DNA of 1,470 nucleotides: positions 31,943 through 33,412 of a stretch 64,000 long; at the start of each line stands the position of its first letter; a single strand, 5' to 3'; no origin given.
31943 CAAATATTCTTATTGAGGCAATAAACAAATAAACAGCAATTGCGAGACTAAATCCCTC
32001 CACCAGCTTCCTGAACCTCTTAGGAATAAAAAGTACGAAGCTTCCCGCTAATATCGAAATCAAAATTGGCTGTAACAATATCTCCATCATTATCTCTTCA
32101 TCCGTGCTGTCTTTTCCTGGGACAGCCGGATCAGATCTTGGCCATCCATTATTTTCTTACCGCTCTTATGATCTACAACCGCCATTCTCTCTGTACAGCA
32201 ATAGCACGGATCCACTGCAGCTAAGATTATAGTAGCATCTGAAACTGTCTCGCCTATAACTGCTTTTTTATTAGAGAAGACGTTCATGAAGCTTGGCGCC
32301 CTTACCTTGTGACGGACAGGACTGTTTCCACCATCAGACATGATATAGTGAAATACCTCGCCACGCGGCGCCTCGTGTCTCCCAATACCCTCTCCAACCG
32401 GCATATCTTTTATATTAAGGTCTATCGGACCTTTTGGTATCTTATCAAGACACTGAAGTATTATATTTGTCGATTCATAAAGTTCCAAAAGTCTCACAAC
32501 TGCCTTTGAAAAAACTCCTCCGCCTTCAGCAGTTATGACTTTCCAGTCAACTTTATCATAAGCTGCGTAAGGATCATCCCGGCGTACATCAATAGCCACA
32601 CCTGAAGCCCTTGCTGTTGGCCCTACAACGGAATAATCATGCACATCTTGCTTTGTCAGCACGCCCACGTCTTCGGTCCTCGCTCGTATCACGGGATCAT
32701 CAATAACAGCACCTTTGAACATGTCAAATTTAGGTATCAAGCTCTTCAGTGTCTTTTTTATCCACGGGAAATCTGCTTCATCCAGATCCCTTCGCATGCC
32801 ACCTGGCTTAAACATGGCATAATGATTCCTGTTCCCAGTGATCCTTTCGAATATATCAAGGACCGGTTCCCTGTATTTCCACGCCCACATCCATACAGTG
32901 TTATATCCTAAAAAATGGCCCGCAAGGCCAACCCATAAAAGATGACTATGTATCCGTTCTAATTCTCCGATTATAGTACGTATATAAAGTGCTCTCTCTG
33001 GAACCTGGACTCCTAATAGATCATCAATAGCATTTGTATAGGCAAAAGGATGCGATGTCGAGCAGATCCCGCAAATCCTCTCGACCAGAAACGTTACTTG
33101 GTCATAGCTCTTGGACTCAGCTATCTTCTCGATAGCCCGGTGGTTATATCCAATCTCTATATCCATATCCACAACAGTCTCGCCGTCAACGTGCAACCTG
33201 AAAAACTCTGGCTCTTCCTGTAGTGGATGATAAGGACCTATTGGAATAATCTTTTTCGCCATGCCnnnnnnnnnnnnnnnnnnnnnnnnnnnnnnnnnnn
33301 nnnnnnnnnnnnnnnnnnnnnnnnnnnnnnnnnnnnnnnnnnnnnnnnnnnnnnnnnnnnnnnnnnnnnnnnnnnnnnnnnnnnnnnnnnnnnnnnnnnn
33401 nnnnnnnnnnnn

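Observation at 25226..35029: Mrp-linked group-4 [NiFe] hydrogenase with two antiporter-like subunits and a non-canonical gene order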

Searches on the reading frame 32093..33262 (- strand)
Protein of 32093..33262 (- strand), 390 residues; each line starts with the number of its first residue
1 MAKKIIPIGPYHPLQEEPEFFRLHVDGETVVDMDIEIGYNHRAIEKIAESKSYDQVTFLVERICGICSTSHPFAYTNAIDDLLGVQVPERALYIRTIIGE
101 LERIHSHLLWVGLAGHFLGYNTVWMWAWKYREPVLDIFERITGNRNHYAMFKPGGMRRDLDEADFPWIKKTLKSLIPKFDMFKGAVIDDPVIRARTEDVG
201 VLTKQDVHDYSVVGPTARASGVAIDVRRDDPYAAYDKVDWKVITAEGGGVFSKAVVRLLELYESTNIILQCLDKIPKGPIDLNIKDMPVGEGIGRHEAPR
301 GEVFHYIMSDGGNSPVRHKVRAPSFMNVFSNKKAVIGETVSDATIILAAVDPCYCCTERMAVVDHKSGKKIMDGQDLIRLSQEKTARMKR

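Call 4: search_protein_families(library=pfam, proteins=[window:32093-33262:-])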
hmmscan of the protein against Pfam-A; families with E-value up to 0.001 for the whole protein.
window:32093-33262:- (390 aa): 2 families
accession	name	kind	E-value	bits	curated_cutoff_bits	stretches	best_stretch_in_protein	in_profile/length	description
PF00346.24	Complex1_49kDa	-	4.2e-69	233.1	24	2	118-281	2-165/271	Respiratory-chain NADH dehydrogenase, 49 Kd subunit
PF00374.24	NiFeSe_Hases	-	1.3e-15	57.8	25.8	1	42-110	1-69/508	Nickel-dependent hydrogenase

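Call 6: find_homologous_proteins(query=window:32093-33262:-)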
Query window:32093-33262:- (390 aa): 8000 proteins with E <= 0.001 among 8000 candidates; the best 120 are listed.
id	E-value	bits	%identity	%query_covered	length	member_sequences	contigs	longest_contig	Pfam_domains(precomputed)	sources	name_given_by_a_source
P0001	9.4e-247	836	90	100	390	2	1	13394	PF00374.25,PF00346.25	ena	-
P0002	1.8e-243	826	89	100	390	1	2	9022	PF00374.25,PF00346.25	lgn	-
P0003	1.4e-242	822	89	99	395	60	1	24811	PF00374.25,PF00346.25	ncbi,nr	ncbi:MAG: nickel-dependent hydrogenase large subunit [Candidatus Omnitrophica bacterium]|nr:nickel-d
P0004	4.0e-242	821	89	100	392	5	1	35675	PF00374.25,PF00346.25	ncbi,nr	ncbi:MAG: nickel-dependent hydrogenase large subunit [Candidatus Omnitrophica bacterium]|nr:nickel-d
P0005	1.1e-240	816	87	100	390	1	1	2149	PF00374.25,PF00346.25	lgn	-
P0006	1.2e-240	816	87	100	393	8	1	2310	PF00374.25,PF00346.25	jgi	-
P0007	3.3e-240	815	88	100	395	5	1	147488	PF00374.25,PF00346.25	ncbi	-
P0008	6.7e-240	814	87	100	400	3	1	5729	PF00374.25,PF00346.25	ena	-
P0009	2.7e-237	805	87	100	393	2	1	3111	PF00374.25,PF00346.25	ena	-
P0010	1.7e-236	802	86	100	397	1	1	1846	PF00374.25,PF00346.25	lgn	-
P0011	5.8e-236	801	86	100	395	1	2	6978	PF00374.25,PF00346.25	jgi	jgi:membrane-bound hydrogenase subunit alpha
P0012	4.8e-235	798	86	100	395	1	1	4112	PF00374.25,PF00346.25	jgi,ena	jgi:NADH-quinone oxidoreductase subunit D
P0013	1.7e-233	793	85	100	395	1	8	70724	PF00374.25,PF00346.25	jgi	-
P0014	1.3e-232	790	84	100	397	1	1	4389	PF00374.25,PF00346.25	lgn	-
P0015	1.4e-231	786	85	100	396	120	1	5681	PF00374.25,PF00346.25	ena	-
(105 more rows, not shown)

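Call 7: search_solved_structures(query=window:32093-33262:-, max_evalue=1e-10)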
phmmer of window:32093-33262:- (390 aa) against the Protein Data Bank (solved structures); distinct sequences matched with E-value up to 1e-10: 63 (the best 60 are shown).
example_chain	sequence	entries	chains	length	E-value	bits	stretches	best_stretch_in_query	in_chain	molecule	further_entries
6cfw_L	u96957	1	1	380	4.5e-88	298.9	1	6-359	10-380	Membrane-bound hydrogenase subunit alpha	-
7z0s_E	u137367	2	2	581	1.5e-83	284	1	4-384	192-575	Formate hydrogenlyase subunit 5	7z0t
7q5y_B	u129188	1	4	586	1.8e-68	234.4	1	3-282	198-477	NADH-quinone oxidoreductase subunit C/D 2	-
2fug_4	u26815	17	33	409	1.1e-62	215.4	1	6-285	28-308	NADH-quinone oxidoreductase chain 4 | NADH-QUINONE OXIDOREDUCTASE SUBUNIT 4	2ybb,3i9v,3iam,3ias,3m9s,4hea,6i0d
9iho_D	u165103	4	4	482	1.2e-55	192.1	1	7-287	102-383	NUCM (49 kDa) subunit of mitochondrial NADH:ubiquinone oxidoreductase (Complex I)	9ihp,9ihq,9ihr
6u8y_L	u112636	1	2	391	2.3e-54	187.9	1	8-354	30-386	NADH dehydrogenase subunit D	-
6h8k_C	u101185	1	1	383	4.6e-54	186.9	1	6-286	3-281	NUCM protein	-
6gcs_C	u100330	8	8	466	7.2e-54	186.3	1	6-286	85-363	49-KDA PROTEIN (NUCM) | Subunit NUCM of NADH:Ubiquinone Oxidoreductase (Complex I) | NUCM protein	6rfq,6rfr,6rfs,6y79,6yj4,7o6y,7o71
7b0n_D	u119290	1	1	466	5e-53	183.5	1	6-286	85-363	NUCM protein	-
6hum_H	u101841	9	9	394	8.2e-53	182.8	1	5-286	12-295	NAD(P)H-quinone oxidoreductase subunit H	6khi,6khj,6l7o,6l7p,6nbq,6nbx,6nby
7arc_D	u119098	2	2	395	5.5e-52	180.1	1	6-280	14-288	ND7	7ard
4wz7_C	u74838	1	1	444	1.2e-51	179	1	6-285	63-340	NUCM protein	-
6g2j_D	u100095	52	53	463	2.8e-51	177.8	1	6-283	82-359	NADH dehydrogenase [ubiquinone] iron-sulfur protein 2, mitochondrial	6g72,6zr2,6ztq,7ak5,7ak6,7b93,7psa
7eu3_H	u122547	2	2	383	3.2e-51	177.6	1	5-281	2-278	NAD(P)H-quinone oxidoreductase subunit H, chloroplastic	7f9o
7vb7_Q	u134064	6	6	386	3.3e-51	177.5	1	7-283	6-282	NADH dehydrogenase [ubiquinone] iron-sulfur protein 2, mitochondrial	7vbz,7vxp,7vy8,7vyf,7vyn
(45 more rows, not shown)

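Call 8: search_protein_families(library=ncbifam, proteins=[window:32093-33262:-])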
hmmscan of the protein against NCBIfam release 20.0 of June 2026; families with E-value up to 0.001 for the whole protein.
window:32093-33262:- (390 aa): 15 families
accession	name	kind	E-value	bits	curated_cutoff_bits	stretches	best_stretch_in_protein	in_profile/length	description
NF004739.1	PRK06075.1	equivalog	1.5e-99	333.4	360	2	6-281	3-278/384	NADH-quinone oxidoreductase subunit D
NF040602.1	F420_dehyd_FpoD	exception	8.3e-89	298.2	600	1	4-357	8-370/372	F420H2 dehydrogenase subunit FpoD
TIGR01962.1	NuoD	equivalog_domain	1.5e-86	290.7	459.35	2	5-283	4-282/386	NADH dehydrogenase (quinone) subunit D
NF008974.0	PRK12322.1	equivalog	5.4e-76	255.9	522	1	6-352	9-359/366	NADH-quinone oxidoreductase subunit D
NF009808.0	PRK13292.1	equivalog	1.2e-72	245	1156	2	4-278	408-682/791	NADH-quinone oxidoreductase subunit B/C/D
NF008728.0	PRK11742.1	equivalog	2.4e-63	214.4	840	2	7-281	218-492/598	NADH-quinone oxidoreductase subunit C/D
NF005649.0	PRK07415.1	equivalog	8.2e-62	209.5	583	2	4-281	11-289/394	NAD(P)H-quinone oxidoreductase subunit H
TIGR03295.1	frhA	equivalog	9.8e-24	84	392.5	2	41-213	40-219/412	coenzyme F420 hydrogenase subunit alpha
NF033181.1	NiFeSe_hydrog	equivalog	4.3e-16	58.9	600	1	24-109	21-105/507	nickel-dependent hydrogenase large subunit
NF045518.1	H2_NiFeSe_large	exception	7.1e-14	51.5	780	1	23-109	20-105/485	NiFeSe hydrogenase large subunit HysA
NF040828.1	sulfhyd_ShyA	equivalog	5.7e-13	48.5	700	1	25-176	21-184/415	NAD(P)-dependent hydrogenase/sulfhydrogenase 2 subunit alpha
NF007778.0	PRK10467.1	equivalog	1.5e-11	43.3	969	1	32-109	29-106/567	hydrogenase 2 large subunit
NF041785.2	VhuA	equivalog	2.7e-11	42.7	800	1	40-110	37-107/418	F420-non-reducing hydrogenase Vhu subunit A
NF007550.0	PRK10170.1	equivalog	1e-10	40.7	1101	1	24-110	36-122/597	Ni/Fe-hydrogenase large subunit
NF040832.1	sulfhyd_HydA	equivalog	9.5e-05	21.7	880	1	26-131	24-131/426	NADPH-dependent hydrogenase/sulfhydrogenase 1 subunit alpha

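Call 10: find_related_loci(query=window:32093-33262:-, collection=genome_contigs, flank=10000)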
Query window:32093-33262:- (390 aa) in genome_contigs; peptide patterns used: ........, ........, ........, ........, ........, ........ (x = any residue, [..] = any of these).
328 stretches matched a pattern; 315 encode a relative of the query (tblastn E <= 1e-3); the best 80 are kept; 80 distinct loci.
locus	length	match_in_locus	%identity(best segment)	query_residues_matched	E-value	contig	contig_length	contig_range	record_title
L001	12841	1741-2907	92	1-389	0e+0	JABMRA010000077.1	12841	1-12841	MAG: Candidatus Omnitrophota bacterium isolate bin.352 k141_2622707, whole genome shotgun sequence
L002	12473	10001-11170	90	1-390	0e+0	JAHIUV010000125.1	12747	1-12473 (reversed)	MAG: Candidatus Omnitrophota bacterium isolate MM_PC_MetaG.mb.37 MM_PC_MetaG.mb.37_k141_1090320, whole genome shotgun se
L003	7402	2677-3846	91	1-390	0e+0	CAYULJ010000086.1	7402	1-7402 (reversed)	MAG TPA_asm: uncultured Planctomycetia bacterium isolate SRP167671_co1_160 genome assembly, contig: NODE_11915_length_74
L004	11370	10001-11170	90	1-390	0e+0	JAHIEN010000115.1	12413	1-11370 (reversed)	MAG: Candidatus Omnitrophota bacterium isolate KR11_0.1_MetaG.mb.20 KR11_0.1_MetaG.mb.20_k141_967206, whole genome shotg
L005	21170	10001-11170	92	1-390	0e+0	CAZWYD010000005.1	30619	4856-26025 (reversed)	MAG TPA_asm: uncultured Planctomycetia bacterium isolate SRP077602_co2_310 genome assembly, contig: NODE_2230_length_306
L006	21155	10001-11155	91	1-385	0e+0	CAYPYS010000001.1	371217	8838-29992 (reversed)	MAG TPA_asm: uncultured Planctomycetia bacterium isolate binchicken_co65_28 genome assembly, contig: NODE_8_length_37121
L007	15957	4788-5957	90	1-390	0e+0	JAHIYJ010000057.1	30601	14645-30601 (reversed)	MAG: Candidatus Omnitrophota bacterium isolate Modern_marine.mb.11 Modern_marine.mb.11_k141_1127584, whole genome shotgu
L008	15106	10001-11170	89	1-390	0e+0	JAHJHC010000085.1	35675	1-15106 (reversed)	MAG: Candidatus Omnitrophota bacterium isolate Modern_marine_glass_biofilm.mb.96 Modern_marine_glas.mb.96_k141_623856, w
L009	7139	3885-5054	87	1-390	0e+0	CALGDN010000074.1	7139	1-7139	MAG TPA_asm: uncultured bacterium isolate DRR093004_bin.110_CONCOCT_v1.1_MAG genome assembly, contig: ERZ1742238.5630, w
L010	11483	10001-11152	90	2-385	0e+0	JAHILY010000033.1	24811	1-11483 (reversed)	MAG: Candidatus Omnitrophota bacterium isolate KR13_N2.mb.45 KR13_N2.mb.45_k141_96272, whole genome shotgun sequence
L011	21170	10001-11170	88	1-390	0e+0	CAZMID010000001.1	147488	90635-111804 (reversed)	MAG TPA_asm: uncultured Planctomycetia bacterium isolate SRP200020_co1_60 genome assembly, contig: NODE_68_length_147488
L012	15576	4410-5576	87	1-389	0e+0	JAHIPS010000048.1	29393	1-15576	MAG: Candidatus Omnitrophota bacterium isolate KR13_S3.mb.80 KR13_S3.mb.80_k141_210602, whole genome shotgun sequence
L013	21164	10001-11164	88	3-390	0e+0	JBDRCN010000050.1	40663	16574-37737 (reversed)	MAG: Candidatus Omnitrophota bacterium isolate MEGAHIT-group-1.186 k141_4229274, whole genome shotgun sequence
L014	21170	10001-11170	87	1-390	0e+0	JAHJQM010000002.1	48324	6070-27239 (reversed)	MAG: Candidatus Omnitrophota bacterium isolate OS_PC_MetaG.mb.108 OS_PC_MetaG.mb.108_k141_18024, whole genome shotgun se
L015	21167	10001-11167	86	1-389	0e+0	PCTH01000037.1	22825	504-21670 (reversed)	MAG: Candidatus Omnitrophica bacterium CG22_combo_CG10-13_8_21_14_all_43_16 CG22_scaffold_1245_c, whole genome shotgun s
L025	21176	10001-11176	71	1-390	0e+0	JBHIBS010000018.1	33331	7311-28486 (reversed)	MAG: bacterium isolate K_1_bin.22 NODE_156_length_33331_cov_13.380755, whole genome shotgun sequence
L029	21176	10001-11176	71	1-390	0e+0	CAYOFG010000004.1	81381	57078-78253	MAG TPA_asm: uncultured Clostridia bacterium isolate binchicken_co376_202 genome assembly, contig: NODE_198_length_81381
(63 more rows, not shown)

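Call 54: search_solved_structures(query=window:32093-33262:-, max_evalue=1e-80, show_alignments=2)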
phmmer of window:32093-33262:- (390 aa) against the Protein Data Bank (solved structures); distinct sequences matched with E-value up to 1e-80: 2.
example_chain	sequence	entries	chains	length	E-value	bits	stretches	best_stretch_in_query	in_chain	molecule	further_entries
6cfw_L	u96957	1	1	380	4.5e-88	298.9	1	6-359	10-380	Membrane-bound hydrogenase subunit alpha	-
7z0s_E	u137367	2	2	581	1.5e-83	284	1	4-384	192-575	Formate hydrogenlyase subunit 5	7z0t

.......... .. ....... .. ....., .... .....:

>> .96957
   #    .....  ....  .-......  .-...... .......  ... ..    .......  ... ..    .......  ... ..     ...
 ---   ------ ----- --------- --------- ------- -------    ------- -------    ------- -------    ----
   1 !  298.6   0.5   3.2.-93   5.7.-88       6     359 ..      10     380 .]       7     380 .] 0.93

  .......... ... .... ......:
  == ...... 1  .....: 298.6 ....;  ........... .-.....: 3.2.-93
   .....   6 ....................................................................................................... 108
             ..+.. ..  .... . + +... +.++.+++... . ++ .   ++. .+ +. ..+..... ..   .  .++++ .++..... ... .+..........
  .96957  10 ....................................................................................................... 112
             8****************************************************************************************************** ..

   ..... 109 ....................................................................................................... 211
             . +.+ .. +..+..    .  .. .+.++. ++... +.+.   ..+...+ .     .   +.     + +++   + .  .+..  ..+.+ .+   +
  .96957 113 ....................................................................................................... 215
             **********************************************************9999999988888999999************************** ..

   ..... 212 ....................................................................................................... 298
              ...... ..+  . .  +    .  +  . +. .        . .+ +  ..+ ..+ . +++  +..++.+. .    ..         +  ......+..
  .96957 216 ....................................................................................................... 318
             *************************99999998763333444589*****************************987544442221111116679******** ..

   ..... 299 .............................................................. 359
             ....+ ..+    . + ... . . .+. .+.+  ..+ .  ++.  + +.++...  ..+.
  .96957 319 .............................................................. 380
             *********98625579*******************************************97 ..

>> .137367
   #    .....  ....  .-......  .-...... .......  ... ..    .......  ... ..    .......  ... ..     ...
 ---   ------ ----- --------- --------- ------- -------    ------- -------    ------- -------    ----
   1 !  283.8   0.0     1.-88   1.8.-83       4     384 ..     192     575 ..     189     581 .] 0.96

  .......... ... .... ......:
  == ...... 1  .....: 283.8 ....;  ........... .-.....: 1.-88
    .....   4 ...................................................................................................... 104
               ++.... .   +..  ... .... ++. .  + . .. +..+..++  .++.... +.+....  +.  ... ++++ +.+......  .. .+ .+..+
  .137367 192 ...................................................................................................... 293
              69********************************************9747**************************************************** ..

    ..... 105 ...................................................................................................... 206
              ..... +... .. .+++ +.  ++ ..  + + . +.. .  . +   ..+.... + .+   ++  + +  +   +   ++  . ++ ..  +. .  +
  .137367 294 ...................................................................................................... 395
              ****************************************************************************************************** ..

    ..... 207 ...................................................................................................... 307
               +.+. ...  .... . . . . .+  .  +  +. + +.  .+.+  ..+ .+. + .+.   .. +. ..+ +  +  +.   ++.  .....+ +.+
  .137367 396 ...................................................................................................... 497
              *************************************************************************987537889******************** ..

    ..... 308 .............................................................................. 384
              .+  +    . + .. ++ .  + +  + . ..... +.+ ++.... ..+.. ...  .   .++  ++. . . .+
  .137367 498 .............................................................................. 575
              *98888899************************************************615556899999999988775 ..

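Call 55: search_protein_representatives(protein=window:32093-33262:-)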
Query: 390 residues. Proteins with E-value up to 0.001 (for the whole library): 9408; up to 1e-10: 4450; up to 1e-30: 876. The best 150 are listed.
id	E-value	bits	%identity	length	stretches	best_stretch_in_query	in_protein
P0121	4.9e-159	545.8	59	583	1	3-389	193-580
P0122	2.6e-150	517.0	58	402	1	6-388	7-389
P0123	6.2e-124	430.2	68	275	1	4-275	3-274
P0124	3.0e-114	398.3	48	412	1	8-388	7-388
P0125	1.8e-108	379.3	62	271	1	125-389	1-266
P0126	5.9e-105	367.7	47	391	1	3-370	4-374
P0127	8.1e-105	367.3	44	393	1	2-368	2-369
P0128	2.1e-101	356.0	47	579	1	4-363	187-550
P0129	2.4e-100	352.5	46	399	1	3-370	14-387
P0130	1.2e-99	350.3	60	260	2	4-206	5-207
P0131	4.6e-99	348.3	43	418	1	5-365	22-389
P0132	6.5e-98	344.5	44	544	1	3-370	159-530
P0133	2.0e-97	342.9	43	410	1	6-380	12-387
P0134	3.1e-97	342.3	45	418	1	6-390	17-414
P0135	4.0e-96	338.6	44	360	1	5-359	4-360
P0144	6.5e-94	331.4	43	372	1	3-363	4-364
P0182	8.4e-81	288.2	42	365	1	20-359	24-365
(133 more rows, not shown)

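Call 56: find_encoding_contigs(protein=P0121, flank=10000, max_places=2)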
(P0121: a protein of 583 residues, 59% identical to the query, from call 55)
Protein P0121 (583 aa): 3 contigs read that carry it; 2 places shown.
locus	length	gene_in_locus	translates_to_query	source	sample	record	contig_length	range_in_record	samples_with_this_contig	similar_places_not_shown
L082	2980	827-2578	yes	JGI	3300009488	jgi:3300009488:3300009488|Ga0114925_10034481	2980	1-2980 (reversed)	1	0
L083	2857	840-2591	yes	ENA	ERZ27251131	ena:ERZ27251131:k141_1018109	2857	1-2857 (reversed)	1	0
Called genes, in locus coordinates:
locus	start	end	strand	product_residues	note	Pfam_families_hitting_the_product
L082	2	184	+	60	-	?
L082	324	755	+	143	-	PF01058:Oxidored_q6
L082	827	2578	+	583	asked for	PF00329:Complex1_30kDa, PF00374:NiFeSe_Hases, PF00346:Complex1_49kDa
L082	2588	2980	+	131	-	?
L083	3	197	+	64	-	?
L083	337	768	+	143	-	PF01058:Oxidored_q6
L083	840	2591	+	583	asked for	PF00329:Complex1_30kDa, PF00374:NiFeSe_Hases, PF00346:Complex1_49kDa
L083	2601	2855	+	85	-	?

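Call 57: find_encoding_contigs(protein=P0122, flank=10000, max_places=1)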
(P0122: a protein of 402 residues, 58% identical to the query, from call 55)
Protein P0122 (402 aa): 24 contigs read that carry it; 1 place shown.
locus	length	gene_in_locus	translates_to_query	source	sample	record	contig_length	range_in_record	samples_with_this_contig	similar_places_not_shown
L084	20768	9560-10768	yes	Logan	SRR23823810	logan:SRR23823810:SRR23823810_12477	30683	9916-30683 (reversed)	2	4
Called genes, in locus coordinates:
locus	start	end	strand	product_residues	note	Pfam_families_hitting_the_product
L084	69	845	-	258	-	PF00294:PfkB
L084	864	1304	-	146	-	-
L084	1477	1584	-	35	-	-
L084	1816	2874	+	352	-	PF01022:HTH_5, PF12802:MarR_2 (weak), PF12840:HTH_20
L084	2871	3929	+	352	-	PF01022:HTH_5, PF12840:HTH_20, PF13412:HTH_24 (weak)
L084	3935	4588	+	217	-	PF00702:Hydrolase, PF13419:HAD_2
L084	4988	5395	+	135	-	-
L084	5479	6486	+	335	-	PF13237:Fer4_10 (faint), PF13534:Fer4_17 (faint), PF13187:Fer4_9 (faint), PF00037:Fer4 (faint), PF17179:Fer4_22, PF13746:Fer4_18 (weak)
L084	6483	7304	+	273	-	PF00970:FAD_binding_6 (weak), PF00175:NAD_binding_1, PF10418:DHODB_Fe-S_bind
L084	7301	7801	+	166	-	PF13247:Fer4_11, PF12838:Fer4_7 (weak), PF13187:Fer4_9 (weak), PF00037:Fer4 (weak)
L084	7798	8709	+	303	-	PF00146:NADHdh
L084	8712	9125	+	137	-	PF01058:Oxidored_q6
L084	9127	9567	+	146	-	PF00329:Complex1_30kDa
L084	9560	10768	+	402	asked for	PF00374:NiFeSe_Hases, PF00346:Complex1_49kDa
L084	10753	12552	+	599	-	PF00361:Proton_antipo_M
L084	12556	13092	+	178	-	PF13244:MbhD, PF20501:MbhE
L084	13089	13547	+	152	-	PF04039:MnhB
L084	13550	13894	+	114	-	PF00420:Oxidored_q2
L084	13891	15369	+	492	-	PF00662:Proton_antipo_N (weak), PF00361:Proton_antipo_M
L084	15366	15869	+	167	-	PF01899:MNHE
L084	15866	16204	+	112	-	PF04066:MrpF_PhaF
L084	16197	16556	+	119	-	PF03334:PhaG_MnhG_YufB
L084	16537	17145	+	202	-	PF12797:Fer4_2, PF12838:Fer4_7, PF00037:Fer4, PF12837:Fer4_6, PF13237:Fer4_10, PF14697:Fer4_21 (weak), PF13187:Fer4_9 (weak)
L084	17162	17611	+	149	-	PF01750:HycI (weak)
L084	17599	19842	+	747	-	PF00708:Acylphosphatase, PF07503:zf-HYPF, PF01300:Sua5_yciO_yrdC, PF17788:HypF_C, PF22521:HypF_C_2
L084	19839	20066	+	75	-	PF01455:HupF_HypC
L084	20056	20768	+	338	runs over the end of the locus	PF01924:HypD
